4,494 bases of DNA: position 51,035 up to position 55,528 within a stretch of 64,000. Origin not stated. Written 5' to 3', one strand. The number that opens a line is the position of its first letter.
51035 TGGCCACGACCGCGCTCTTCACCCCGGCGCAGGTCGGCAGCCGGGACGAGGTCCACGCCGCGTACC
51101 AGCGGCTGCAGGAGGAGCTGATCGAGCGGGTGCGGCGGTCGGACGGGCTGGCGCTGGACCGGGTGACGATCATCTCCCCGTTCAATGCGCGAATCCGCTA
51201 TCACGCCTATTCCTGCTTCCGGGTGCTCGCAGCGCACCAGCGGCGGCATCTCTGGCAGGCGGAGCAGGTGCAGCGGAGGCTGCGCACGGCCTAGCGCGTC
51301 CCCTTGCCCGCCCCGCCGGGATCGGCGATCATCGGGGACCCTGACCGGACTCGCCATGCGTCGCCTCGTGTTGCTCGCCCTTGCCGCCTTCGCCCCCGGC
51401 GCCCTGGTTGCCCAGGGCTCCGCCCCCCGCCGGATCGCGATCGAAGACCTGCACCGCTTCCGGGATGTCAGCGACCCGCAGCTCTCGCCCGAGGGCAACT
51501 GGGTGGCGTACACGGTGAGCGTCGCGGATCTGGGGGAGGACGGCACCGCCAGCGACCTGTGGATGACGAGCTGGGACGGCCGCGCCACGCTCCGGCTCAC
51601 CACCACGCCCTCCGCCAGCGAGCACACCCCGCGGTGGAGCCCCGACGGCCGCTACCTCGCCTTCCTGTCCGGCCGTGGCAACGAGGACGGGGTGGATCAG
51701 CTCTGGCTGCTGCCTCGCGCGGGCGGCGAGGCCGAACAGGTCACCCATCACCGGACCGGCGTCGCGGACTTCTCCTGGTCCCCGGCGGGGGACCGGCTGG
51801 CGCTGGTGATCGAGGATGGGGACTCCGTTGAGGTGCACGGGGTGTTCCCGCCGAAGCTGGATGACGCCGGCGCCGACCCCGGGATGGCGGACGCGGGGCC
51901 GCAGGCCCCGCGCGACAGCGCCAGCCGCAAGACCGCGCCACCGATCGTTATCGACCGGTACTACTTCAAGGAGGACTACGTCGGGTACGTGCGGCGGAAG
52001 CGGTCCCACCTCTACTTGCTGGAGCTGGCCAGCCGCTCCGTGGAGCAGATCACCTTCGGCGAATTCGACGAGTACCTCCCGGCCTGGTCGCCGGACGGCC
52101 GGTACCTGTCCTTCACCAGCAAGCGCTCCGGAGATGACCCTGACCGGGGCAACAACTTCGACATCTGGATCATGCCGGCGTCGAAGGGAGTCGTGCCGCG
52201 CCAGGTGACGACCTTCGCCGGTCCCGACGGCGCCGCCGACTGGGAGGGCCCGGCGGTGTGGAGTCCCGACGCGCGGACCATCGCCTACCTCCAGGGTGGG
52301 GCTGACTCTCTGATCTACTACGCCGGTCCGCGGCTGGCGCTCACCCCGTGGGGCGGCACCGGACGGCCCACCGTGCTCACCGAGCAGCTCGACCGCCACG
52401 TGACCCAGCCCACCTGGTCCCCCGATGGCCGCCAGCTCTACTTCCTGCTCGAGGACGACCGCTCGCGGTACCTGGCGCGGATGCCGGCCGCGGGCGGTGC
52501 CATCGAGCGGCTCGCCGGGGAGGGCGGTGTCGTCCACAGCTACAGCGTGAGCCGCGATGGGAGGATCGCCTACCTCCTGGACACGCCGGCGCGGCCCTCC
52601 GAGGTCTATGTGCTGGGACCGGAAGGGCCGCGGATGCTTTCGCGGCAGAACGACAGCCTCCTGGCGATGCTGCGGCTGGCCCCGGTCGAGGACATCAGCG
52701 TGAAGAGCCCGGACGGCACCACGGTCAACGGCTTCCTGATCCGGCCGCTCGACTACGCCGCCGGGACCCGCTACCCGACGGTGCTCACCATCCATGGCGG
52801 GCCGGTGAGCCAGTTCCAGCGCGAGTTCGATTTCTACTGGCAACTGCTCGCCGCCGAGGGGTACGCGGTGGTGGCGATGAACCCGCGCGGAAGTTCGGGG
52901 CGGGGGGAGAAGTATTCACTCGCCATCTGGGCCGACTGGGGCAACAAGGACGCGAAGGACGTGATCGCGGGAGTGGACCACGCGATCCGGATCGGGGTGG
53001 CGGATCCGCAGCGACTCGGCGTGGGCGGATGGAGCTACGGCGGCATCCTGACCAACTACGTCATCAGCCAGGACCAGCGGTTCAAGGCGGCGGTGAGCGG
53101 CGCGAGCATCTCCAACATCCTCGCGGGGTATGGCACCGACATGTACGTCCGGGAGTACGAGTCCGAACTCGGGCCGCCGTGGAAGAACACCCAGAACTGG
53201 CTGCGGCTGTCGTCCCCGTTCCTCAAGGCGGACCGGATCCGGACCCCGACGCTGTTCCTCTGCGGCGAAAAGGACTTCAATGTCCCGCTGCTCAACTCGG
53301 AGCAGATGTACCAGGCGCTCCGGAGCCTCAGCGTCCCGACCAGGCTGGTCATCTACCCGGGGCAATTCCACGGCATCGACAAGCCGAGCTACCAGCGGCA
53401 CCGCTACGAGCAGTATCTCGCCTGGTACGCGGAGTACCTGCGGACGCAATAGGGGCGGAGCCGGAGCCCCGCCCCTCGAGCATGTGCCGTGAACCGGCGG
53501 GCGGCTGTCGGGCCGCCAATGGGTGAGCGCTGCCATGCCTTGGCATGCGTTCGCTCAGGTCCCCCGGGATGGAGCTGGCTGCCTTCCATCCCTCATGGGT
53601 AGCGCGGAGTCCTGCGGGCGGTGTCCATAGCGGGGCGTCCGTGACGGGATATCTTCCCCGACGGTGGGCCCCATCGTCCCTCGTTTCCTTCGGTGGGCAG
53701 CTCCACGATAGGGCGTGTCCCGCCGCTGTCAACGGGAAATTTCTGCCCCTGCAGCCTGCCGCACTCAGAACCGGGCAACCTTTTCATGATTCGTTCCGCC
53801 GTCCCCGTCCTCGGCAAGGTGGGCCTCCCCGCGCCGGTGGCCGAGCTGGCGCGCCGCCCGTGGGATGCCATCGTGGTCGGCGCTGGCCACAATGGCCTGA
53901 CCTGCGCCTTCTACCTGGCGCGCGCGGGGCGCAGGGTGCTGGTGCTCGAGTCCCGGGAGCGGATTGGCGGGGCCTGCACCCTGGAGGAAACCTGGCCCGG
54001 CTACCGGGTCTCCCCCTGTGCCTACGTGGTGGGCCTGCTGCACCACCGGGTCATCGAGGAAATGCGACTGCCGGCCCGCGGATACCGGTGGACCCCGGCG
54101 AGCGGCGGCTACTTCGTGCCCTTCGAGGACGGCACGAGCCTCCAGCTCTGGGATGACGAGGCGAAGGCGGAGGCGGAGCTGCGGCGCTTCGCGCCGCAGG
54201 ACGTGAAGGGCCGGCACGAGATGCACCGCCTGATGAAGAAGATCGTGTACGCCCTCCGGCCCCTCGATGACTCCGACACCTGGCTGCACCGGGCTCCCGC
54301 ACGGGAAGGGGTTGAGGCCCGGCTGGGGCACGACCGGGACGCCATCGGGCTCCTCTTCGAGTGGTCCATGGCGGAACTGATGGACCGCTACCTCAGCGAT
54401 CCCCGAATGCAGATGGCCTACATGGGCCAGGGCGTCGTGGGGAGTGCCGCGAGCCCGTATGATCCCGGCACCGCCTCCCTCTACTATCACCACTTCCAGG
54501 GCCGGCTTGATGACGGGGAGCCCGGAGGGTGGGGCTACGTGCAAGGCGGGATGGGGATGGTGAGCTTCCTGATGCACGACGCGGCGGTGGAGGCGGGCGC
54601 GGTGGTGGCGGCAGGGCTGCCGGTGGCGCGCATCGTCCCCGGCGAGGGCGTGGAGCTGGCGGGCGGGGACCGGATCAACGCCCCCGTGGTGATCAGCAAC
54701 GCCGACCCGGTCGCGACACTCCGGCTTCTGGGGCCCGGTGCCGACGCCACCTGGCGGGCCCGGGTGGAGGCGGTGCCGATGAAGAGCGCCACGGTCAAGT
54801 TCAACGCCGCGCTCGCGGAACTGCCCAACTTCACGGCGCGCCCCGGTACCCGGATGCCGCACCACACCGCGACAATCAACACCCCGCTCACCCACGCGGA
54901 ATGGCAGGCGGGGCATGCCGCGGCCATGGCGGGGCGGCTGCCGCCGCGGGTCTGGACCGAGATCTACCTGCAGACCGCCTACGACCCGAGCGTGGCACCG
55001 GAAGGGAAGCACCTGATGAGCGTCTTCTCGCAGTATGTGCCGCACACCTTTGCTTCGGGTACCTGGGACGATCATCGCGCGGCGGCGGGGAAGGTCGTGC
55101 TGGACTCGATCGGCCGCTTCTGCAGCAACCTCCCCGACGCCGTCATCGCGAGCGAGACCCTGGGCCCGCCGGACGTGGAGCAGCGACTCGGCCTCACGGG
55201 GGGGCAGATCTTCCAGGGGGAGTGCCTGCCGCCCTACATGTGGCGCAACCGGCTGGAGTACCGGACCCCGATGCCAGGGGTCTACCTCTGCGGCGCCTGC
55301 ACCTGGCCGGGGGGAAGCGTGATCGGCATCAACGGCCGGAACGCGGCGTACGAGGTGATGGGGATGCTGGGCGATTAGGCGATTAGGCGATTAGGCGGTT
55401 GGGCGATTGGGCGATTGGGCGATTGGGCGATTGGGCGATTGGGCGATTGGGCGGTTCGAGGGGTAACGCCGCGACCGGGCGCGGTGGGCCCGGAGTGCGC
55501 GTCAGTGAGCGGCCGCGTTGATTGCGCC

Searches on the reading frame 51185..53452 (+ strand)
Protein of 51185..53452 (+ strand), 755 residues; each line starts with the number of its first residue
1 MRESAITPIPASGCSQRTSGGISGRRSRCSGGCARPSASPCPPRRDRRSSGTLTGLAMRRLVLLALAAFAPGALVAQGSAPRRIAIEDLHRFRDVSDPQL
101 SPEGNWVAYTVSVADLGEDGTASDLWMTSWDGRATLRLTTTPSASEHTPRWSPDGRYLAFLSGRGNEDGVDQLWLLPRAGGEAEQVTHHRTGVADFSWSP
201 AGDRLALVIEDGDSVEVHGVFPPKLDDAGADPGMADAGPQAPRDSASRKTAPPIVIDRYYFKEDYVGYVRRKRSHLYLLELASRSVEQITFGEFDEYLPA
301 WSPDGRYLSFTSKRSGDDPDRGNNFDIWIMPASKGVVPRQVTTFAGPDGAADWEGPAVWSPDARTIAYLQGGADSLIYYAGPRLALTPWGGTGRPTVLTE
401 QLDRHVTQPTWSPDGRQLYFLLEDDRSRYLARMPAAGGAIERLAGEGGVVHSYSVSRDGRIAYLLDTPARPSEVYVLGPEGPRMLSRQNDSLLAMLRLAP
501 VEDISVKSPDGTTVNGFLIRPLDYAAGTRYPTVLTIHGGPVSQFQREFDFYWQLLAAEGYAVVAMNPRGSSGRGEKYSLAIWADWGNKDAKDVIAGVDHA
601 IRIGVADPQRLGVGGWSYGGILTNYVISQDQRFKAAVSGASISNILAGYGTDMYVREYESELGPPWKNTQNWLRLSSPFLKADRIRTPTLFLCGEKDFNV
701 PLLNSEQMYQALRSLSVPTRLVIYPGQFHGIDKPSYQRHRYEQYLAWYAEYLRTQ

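Call 4: search_protein_families(library=pfam, proteins=[window:51185-53452:+])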
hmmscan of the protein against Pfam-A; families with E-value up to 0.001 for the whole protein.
window:51185-53452:+ (755 aa): 10 families
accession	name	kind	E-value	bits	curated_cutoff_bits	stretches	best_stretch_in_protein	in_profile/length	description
PF00326.27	Peptidase_S9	-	3.7e-50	170.8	22.6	1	547-753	2-211/213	Prolyl oligopeptidase family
PF07676.18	PD40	-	1.3e-25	89.1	20.9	2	137-174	3-37/38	WD40-like Beta Propeller Repeat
PF01738.24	DLH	-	9.8e-10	38.8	21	1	554-737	36-194/217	Dienelactone hydrolase family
PF00930.27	DPPIV_N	-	2.5e-09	36.8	22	0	274-370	23-119/354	Dipeptidyl peptidase IV (DPP IV) N-terminal region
PF02129.25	Peptidase_S15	-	6e-09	36.4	23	1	510-647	1-134/262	X-Pro dipeptidyl-peptidase (S15 family)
PF12146.15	Hydrolase_4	-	5.8e-08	32.8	27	1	681-731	186-234/239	Serine aminopeptidase, S33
PF25174.1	Beta-prop_THOC3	-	5e-06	26.1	305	0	123-217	67-155/272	THOC3 beta-propeller domain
PF20434.5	BD-FAE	-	2.8e-05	24.2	26.8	1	527-712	10-215/215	BD-FAE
PF03959.19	FSH1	-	4.5e-05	23.7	21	1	611-723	103-194/211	Serine hydrolase (FSH1)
PF00561.26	Abhydrolase_1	-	0.00011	22.4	25.8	0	531-652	1-103/245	alpha/beta hydrolase fold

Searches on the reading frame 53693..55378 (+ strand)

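Call 4: search_protein_families(library=pfam, proteins=[window:53693-55378:+])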
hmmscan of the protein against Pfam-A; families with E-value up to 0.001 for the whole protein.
window:53693-55378:+ (561 aa): 9 families
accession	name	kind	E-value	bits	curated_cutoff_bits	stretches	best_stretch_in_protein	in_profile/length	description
PF13450.12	NAD_binding_8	-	2.5e-12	47.3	21.9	1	61-107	1-46/68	NAD(P)-binding Rossmann-like domain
PF01593.30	Amino_oxidase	-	1.3e-09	38.3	19.8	1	68-374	3-295/443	Flavin containing amine oxidoreductase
PF01266.30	DAO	-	1.1e-08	35.5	27.9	1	58-159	1-108/353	FAD dependent oxidoreductase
PF12831.13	FAD_oxidored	-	1.3e-07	31.7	27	1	58-161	1-101/416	FAD dependent oxidoreductase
PF07992.20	Pyr_redox_2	-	1.5e-06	28.3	26.1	1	58-104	2-49/291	Pyridine nucleotide-disulphide oxidoreductase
PF01946.23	Thi4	-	4.1e-06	26.7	26.2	1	58-95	19-57/235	Thi4 family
PF00890.30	FAD_binding_2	-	9.7e-06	25.5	20.4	1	58-94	1-37/414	FAD binding domain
PF03486.20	HI0933_like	-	0.00033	20.6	50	1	58-92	2-36/244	HI0933-like protein Rossmann domain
PF21799.2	MurD-like_N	-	0.00048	20.8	27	0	59-121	3-57/88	Mur ligase MurD-like, N-terminal domain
